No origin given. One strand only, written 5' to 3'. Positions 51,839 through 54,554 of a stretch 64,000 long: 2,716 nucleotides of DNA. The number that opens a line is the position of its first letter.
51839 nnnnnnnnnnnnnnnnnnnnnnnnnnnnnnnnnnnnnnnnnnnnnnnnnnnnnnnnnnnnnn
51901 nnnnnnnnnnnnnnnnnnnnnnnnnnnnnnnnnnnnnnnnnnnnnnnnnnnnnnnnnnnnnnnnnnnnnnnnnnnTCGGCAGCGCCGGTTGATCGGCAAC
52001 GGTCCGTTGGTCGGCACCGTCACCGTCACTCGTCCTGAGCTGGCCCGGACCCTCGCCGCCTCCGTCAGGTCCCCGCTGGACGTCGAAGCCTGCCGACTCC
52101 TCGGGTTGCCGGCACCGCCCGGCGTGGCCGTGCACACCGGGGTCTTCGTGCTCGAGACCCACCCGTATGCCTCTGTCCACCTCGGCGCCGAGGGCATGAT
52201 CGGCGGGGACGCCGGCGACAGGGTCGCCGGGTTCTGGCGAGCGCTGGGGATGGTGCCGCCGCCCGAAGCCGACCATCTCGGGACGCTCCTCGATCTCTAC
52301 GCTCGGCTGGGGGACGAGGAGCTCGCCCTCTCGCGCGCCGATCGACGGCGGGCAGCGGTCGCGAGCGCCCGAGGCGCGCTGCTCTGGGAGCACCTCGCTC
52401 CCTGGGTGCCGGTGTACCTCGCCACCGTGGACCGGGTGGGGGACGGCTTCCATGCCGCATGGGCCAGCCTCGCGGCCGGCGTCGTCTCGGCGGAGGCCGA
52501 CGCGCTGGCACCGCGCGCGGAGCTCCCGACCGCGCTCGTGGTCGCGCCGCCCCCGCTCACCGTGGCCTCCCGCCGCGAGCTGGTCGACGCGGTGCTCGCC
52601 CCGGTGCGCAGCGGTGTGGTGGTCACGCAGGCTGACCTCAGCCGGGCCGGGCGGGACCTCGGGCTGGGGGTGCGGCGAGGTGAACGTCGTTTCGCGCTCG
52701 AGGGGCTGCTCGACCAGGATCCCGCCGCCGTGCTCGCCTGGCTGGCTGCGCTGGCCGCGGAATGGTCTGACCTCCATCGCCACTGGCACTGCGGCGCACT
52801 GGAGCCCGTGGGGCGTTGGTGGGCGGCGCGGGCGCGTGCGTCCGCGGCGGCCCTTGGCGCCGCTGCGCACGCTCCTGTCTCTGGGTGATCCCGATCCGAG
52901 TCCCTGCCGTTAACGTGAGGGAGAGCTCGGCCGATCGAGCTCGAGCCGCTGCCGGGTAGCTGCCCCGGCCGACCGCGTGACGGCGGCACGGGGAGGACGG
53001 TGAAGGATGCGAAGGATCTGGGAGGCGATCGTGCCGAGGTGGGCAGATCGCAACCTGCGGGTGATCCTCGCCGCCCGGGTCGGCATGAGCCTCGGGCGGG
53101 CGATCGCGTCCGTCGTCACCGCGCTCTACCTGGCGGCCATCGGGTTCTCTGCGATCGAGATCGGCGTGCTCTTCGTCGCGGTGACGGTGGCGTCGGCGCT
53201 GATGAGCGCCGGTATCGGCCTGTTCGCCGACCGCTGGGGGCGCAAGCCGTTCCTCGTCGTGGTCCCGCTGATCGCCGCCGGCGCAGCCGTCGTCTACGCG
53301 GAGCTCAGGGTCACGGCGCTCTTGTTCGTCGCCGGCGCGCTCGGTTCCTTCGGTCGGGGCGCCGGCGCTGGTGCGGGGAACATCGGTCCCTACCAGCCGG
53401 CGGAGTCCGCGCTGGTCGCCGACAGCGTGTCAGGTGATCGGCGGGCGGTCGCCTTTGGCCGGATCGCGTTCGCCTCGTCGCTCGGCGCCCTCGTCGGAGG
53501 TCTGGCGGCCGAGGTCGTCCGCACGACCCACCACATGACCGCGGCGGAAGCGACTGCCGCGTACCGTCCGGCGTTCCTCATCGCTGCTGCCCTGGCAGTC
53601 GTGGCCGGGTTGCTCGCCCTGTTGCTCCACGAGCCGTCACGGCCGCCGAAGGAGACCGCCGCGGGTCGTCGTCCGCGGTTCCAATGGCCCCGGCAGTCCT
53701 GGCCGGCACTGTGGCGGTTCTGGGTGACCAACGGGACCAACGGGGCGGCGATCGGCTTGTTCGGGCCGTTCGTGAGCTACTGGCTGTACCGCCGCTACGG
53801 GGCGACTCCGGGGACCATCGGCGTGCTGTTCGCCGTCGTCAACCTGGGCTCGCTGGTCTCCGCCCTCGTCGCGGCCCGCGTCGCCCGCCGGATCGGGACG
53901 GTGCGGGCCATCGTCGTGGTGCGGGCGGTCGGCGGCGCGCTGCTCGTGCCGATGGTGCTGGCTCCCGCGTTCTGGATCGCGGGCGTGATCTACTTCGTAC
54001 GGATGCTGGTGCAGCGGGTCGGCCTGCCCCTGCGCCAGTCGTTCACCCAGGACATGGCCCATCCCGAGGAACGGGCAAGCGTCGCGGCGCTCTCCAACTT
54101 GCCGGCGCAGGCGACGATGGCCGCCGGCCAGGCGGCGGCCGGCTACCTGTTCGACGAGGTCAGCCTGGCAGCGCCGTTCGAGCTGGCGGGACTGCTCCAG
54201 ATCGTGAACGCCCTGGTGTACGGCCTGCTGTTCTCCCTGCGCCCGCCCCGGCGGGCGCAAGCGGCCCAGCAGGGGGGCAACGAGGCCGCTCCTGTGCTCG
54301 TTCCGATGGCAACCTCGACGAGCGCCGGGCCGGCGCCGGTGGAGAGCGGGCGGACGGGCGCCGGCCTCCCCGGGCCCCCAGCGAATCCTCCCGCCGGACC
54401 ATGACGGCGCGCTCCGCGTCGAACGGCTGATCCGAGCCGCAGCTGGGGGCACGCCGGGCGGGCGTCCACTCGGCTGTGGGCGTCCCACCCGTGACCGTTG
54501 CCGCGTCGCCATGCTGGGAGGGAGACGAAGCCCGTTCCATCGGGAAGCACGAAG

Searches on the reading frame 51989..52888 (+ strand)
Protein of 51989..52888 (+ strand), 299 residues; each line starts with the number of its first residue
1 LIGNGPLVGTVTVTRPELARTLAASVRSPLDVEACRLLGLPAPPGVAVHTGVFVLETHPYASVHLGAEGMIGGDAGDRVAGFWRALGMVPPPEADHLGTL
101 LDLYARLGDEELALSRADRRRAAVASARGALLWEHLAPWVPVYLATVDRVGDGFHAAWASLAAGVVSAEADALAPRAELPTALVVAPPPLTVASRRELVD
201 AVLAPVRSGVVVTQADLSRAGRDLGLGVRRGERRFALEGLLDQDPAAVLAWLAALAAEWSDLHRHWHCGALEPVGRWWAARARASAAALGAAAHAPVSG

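Call 64: search_protein_families(library=pfam, proteins=[window:51989-52888:+], max_evalue=0.00001)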
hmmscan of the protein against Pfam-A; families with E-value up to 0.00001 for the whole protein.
window:51989-52888:+ (299 aa): 1 family
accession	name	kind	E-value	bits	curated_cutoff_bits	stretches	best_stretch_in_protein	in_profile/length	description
PF02613.20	Nitrate_red_del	-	1.7e-10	41.5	22.2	1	52-142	35-133/136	Nitrate reductase delta subunit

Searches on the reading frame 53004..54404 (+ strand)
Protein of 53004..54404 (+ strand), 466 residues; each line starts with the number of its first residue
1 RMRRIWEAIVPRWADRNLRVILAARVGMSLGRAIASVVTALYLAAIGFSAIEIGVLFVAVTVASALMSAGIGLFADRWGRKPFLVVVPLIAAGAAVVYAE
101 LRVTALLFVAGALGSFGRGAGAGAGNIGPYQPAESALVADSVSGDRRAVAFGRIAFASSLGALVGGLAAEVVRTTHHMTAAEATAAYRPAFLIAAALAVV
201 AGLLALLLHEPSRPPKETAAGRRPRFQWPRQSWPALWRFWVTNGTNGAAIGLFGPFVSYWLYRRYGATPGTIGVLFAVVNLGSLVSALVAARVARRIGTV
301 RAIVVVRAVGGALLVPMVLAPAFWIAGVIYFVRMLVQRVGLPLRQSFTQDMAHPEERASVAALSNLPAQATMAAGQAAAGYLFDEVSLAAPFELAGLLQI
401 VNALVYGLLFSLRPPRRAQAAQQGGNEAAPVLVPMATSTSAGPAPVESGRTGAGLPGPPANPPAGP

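Call 64: search_protein_families(library=pfam, proteins=[window:53004-54404:+], max_evalue=0.00001)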
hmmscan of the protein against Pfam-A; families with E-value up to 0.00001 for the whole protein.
window:53004-54404:+ (466 aa): 2 families
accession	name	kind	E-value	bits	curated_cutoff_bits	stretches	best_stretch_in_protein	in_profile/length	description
PF07690.21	MFS_1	-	1.6e-29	103.4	33.4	2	24-240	4-199/347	Major Facilitator Superfamily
PF12832.13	MFS_1_like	-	2.4e-06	27.3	25.2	0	41-392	24-371/373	MFS_1 like family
